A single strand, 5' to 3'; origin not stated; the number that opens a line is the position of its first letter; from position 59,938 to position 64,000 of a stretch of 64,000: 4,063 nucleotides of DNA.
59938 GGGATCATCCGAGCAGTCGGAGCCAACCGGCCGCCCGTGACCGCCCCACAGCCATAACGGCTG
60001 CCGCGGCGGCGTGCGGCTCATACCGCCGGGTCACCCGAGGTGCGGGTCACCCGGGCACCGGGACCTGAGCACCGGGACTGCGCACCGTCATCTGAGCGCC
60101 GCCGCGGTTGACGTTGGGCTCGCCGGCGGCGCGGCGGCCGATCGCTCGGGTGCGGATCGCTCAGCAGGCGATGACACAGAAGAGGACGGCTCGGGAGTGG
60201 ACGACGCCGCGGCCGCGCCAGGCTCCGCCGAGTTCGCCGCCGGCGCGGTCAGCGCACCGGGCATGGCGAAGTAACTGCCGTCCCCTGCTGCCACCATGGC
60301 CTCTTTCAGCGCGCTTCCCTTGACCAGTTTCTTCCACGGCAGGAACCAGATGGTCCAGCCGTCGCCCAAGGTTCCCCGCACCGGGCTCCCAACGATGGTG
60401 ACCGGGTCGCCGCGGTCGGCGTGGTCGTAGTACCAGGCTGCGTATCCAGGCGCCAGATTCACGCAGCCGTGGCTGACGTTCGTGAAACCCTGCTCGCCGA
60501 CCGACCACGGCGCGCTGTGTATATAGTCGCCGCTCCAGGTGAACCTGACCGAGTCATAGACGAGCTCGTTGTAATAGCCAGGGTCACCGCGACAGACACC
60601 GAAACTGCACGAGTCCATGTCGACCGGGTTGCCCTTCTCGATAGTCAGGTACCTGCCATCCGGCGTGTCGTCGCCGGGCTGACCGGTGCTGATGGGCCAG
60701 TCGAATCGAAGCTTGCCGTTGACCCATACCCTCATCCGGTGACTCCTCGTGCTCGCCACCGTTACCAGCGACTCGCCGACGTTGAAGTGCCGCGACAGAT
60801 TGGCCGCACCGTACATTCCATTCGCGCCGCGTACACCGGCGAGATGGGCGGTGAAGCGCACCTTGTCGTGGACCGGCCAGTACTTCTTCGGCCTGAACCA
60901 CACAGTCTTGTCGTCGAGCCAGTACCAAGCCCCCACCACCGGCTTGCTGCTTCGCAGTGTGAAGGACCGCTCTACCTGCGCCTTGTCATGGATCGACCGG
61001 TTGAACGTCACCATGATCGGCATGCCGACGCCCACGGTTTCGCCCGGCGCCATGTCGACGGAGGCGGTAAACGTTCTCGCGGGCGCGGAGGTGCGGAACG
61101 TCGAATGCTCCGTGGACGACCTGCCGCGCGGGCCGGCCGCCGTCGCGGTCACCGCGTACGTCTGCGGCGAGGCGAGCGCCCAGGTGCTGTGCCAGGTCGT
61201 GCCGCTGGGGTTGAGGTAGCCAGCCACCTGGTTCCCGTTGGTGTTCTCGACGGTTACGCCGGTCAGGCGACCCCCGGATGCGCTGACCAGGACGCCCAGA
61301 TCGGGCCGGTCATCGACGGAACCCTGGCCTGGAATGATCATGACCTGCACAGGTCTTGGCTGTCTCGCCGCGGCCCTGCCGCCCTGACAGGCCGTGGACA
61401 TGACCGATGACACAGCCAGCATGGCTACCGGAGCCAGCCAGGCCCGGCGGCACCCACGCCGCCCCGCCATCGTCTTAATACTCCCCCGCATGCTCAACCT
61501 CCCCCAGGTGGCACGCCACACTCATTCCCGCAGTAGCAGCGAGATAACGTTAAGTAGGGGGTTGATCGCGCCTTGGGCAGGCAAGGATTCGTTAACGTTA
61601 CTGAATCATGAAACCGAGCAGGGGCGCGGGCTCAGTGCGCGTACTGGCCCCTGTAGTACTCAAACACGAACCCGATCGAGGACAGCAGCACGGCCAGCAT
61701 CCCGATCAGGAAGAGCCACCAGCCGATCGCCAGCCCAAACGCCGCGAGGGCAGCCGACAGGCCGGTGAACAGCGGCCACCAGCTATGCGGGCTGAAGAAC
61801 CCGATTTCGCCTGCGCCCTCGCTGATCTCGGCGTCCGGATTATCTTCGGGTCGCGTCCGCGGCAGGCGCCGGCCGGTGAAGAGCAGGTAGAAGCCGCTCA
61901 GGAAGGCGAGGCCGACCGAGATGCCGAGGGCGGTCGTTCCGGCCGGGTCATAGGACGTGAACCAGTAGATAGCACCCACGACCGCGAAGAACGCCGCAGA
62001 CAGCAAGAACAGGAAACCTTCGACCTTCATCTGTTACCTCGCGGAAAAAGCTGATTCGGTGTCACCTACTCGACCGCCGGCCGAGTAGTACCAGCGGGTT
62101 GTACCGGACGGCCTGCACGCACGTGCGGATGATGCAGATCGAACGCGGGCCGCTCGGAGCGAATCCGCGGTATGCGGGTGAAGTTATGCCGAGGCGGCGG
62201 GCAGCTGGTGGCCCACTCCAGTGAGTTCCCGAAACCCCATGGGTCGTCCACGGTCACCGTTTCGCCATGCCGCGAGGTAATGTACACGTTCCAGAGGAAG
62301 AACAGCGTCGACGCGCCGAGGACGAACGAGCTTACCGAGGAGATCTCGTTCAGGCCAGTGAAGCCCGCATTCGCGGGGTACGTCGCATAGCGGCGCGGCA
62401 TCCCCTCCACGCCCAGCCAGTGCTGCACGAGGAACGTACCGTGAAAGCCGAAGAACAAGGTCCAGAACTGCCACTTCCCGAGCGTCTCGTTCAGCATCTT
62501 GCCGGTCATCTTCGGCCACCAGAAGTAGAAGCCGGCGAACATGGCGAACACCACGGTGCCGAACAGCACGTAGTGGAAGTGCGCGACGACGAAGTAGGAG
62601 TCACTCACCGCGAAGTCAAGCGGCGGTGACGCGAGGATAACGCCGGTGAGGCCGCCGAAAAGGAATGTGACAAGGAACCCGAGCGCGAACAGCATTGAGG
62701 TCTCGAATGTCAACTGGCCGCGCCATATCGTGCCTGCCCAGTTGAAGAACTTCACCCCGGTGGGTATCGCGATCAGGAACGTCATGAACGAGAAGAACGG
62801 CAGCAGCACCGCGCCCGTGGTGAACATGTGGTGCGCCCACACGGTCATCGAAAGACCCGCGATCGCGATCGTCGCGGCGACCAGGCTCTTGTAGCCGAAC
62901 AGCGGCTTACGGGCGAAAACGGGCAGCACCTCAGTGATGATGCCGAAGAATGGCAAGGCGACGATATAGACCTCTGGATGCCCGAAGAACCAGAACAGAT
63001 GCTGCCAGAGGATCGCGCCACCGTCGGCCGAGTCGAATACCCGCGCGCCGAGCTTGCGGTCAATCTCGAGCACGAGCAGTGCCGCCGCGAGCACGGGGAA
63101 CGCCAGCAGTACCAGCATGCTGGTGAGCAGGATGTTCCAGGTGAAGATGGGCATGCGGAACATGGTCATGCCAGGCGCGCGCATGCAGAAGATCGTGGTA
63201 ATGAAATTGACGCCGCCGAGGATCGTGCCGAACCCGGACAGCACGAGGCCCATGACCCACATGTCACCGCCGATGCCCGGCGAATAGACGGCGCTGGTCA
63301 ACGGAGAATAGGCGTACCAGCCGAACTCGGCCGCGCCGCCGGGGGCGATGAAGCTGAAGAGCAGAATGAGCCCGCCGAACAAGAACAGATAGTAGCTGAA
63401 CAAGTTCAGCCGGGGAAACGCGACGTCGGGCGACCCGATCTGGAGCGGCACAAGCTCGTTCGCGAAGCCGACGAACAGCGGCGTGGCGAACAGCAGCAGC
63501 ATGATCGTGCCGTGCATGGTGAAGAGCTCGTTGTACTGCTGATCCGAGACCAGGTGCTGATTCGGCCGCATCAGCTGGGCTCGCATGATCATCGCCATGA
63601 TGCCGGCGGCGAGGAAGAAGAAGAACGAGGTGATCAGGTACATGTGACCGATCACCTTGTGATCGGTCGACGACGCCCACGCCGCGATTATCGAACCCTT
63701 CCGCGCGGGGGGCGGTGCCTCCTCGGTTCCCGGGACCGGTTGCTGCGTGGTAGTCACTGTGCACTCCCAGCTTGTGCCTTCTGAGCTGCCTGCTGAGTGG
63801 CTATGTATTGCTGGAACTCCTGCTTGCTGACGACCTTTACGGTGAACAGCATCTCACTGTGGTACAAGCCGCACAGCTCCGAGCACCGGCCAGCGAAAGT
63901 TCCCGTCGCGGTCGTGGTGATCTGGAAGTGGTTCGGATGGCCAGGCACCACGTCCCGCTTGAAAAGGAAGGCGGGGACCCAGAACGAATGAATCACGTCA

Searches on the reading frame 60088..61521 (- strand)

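Call 76: search_protein_families(library=pfam, proteins=[window:60088-61521:-], max_evalue=0.00001)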
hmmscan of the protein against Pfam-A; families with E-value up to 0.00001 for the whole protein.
window:60088-61521:- (477 aa): 2 families
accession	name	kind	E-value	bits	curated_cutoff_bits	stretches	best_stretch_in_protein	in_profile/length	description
PF17964.7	Big_10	-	7.7e-48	163.2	22.9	1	73-230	6-163/164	Bacterial Ig domain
PF03734.19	YkuD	-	1.8e-19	71.2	23.4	1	255-376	5-146/146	L,D-transpeptidase catalytic domain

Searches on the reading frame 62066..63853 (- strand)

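Call 76: search_protein_families(library=pfam, proteins=[window:62066-63853:-], max_evalue=0.00001)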
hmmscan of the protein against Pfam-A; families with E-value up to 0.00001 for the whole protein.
window:62066-63853:- (595 aa): 1 family
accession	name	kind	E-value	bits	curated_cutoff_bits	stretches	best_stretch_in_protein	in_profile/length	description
PF00115.25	COX1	-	2.5e-158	528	34.8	1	68-511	2-436/436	Cytochrome C and Quinol oxidase polypeptide I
